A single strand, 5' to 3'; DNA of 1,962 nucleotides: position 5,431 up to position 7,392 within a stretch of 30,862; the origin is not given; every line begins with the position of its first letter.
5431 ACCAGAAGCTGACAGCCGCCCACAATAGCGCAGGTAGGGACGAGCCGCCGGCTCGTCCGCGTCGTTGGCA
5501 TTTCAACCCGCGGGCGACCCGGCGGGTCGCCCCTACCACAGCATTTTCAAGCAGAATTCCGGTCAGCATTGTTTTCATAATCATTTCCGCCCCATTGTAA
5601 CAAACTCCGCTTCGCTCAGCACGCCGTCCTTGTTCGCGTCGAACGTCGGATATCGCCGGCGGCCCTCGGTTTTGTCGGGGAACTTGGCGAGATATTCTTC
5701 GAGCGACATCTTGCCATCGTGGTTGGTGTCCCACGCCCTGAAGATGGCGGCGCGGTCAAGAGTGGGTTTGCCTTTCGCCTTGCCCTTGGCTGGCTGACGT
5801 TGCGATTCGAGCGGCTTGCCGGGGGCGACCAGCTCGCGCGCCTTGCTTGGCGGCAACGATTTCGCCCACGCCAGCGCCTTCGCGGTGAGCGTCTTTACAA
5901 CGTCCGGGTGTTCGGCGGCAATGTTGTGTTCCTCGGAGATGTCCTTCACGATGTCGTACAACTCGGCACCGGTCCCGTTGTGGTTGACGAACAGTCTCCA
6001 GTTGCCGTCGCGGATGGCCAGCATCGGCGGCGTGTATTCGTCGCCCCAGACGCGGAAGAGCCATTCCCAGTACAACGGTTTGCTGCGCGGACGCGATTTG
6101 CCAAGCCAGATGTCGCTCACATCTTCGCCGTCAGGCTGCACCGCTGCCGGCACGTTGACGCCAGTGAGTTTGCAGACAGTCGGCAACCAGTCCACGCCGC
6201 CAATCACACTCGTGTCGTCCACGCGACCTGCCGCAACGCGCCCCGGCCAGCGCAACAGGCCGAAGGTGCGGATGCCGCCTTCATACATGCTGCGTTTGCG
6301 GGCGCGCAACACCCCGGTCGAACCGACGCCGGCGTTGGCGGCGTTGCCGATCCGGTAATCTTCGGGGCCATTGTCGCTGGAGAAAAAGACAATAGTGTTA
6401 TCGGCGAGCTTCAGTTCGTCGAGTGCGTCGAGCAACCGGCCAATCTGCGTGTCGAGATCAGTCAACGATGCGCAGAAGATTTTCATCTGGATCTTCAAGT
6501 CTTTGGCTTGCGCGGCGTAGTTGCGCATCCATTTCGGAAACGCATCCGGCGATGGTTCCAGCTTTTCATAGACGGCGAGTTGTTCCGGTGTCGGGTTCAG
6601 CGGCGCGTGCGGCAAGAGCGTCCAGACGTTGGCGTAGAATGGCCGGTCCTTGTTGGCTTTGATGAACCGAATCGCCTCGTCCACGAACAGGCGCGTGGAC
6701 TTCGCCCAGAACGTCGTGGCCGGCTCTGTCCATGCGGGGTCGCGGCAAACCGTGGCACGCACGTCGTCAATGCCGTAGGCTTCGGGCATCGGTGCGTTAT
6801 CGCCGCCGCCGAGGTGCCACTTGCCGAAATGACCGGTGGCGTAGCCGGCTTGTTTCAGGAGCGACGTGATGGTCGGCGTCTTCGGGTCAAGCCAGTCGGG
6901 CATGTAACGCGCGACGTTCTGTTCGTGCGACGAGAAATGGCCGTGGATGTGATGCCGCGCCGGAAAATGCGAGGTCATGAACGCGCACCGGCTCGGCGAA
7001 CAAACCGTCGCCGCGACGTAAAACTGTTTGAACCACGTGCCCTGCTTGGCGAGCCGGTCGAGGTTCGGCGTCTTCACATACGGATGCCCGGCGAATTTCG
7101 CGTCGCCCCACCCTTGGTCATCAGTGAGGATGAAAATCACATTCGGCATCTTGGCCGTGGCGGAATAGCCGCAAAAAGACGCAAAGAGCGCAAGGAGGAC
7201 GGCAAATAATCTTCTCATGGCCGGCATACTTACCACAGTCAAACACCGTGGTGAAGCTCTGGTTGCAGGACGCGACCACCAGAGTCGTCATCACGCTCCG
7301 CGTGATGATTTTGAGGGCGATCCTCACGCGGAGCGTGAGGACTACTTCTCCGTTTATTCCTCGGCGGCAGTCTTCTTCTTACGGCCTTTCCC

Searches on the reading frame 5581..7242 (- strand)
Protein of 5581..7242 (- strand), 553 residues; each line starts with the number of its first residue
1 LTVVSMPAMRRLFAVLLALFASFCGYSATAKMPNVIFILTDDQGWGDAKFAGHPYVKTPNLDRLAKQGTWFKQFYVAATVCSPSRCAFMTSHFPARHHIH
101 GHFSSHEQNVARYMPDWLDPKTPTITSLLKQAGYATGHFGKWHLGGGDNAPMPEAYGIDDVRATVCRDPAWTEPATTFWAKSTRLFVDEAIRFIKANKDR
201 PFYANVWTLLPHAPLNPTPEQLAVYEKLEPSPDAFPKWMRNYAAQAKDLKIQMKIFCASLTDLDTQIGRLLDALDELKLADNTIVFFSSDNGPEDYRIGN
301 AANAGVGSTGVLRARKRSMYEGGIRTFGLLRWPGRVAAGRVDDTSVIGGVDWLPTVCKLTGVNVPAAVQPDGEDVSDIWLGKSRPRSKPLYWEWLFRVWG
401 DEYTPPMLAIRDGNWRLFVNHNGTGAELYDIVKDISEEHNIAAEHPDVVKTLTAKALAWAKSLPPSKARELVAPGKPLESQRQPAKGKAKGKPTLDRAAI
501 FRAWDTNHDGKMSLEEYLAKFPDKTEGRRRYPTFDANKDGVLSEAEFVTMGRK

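Call 29: search_protein_families(library=pfam, proteins=[window:5581-7242:-], max_evalue=0.00001)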
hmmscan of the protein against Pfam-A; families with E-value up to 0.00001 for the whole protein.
window:5581-7242:- (553 aa): 7 families
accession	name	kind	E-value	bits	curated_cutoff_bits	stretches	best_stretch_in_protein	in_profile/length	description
PF00884.28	Sulfatase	-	7.3e-52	177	25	1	33-362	1-301/301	Sulfatase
PF16347.10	SGSH_C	-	3e-12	47.4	29.3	1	316-453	8-145/154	N-sulphoglucosamine sulphohydrolase, C-terminal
PF01663.27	Phosphodiest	-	3.1e-10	40.6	23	1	57-296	19-224/342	Type I phosphodiesterase / nucleotide pyrophosphatase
PF00036.39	EF-hand_1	-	4.8e-08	32.4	25.4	0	500-518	5-23/29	EF hand domain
PF13202.12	EF-hand_5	-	1.1e-06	28.2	25.9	0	499-517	3-21/25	EF hand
PF13499.12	EF-hand_7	-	2.8e-06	28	30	0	492-519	35-64/67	EF-hand domain pair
PF13405.12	EF-hand_6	-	9.3e-06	25.4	25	0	500-516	5-21/30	EF-hand domain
